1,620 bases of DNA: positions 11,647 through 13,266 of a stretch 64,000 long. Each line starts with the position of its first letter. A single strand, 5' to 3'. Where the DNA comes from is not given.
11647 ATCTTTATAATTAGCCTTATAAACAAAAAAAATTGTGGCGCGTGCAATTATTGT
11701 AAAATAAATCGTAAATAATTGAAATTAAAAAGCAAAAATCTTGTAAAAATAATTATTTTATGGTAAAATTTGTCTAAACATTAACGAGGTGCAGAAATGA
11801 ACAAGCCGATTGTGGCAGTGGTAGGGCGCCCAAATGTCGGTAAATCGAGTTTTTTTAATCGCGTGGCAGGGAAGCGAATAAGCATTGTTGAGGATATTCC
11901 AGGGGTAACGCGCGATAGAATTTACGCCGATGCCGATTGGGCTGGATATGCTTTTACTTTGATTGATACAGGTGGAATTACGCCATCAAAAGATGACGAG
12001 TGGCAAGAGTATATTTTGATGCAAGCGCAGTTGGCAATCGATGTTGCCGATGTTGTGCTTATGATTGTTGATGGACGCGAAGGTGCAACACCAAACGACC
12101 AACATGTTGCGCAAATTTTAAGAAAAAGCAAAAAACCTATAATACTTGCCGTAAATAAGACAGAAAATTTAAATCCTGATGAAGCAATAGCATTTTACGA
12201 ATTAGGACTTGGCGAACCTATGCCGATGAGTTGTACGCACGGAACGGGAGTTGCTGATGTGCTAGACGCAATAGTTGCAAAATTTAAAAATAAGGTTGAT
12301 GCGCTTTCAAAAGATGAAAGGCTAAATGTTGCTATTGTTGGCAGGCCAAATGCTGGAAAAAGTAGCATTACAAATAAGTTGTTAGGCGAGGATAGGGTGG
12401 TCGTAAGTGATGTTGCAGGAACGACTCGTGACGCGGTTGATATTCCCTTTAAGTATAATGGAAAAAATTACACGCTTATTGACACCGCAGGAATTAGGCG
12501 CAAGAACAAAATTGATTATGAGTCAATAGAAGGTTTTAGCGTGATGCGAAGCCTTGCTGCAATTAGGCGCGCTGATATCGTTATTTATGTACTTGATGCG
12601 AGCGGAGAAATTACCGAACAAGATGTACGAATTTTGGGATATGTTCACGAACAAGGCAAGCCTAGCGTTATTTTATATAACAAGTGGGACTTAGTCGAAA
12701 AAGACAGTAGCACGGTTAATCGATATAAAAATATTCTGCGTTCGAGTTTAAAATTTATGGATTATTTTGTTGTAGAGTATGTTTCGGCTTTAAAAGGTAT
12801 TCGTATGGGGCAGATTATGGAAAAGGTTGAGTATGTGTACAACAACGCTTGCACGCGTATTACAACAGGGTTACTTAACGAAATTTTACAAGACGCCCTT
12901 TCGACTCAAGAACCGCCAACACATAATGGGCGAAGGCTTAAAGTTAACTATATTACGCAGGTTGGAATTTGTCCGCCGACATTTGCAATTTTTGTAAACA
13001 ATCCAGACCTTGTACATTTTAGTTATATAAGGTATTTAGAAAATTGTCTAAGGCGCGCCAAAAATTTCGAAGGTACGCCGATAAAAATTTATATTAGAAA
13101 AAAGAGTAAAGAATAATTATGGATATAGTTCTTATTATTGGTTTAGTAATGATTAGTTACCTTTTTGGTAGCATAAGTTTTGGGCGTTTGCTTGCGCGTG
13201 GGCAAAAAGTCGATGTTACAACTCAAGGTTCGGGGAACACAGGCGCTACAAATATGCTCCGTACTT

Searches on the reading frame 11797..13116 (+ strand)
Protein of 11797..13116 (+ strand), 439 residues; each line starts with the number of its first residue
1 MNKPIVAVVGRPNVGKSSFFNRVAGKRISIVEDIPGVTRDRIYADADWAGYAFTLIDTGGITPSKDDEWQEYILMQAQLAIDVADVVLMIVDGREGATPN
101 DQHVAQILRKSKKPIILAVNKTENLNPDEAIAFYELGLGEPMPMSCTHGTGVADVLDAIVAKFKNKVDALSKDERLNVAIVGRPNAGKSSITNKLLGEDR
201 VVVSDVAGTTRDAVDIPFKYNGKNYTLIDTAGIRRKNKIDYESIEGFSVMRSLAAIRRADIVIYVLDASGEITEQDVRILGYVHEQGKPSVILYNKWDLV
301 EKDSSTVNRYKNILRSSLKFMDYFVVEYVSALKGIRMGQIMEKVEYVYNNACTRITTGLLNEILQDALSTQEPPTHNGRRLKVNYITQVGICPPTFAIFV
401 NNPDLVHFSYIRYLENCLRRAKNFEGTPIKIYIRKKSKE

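Call 45: search_protein_families(library=pfam, proteins=[window:11797-13116:+])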
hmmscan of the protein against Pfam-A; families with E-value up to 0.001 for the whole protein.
window:11797-13116:+ (439 aa): 12 families
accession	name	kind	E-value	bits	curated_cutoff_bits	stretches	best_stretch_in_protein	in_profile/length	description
PF01926.29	MMR_HSR1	-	1.1e-61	206.3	21.9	2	6-121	2-113/113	50S ribosome-binding GTPase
PF14714.11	KH_dom-like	-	4e-33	114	27.3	1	354-434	1-81/81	KH-domain-like of EngA bacterial GTPase enzymes, C-terminal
PF02421.24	FeoB_N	-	2e-27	96.1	27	2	177-319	2-135/156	Ferrous iron transport protein B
PF00009.33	GTP_EFTU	-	1.7e-20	73.9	26.5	2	175-345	3-183/188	Elongation factor Tu GTP binding domain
PF00350.29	Dynamin_N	-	1.4e-17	64.6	27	1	220-295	98-166/168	Dynamin family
PF04548.22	AIG1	-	8.1e-13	48.6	27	2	177-286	2-110/212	AIG1 family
PF03193.22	RsgA_GTPase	-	1.4e-08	35.2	30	0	177-235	108-170/174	RsgA GTPase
PF22298.2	Tsr1_G-like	-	8.9e-06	26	27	1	233-326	46-138/161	Tsr1, G-like domain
PF08477.19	Roc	-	0.00012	22.7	27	0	6-121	2-117/119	Ras of Complex, Roc, domain of DAPkinase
PF09439.16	SRPRB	-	0.00024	21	25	0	177-255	5-75/178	Signal recognition particle receptor beta subunit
PF05621.17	TniB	-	0.00067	19.6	22.4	0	157-198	17-58/189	Bacterial TniB protein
PF00025.27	Arf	-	0.00081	19.4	22.3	0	172-344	11-170/174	ADP-ribosylation factor family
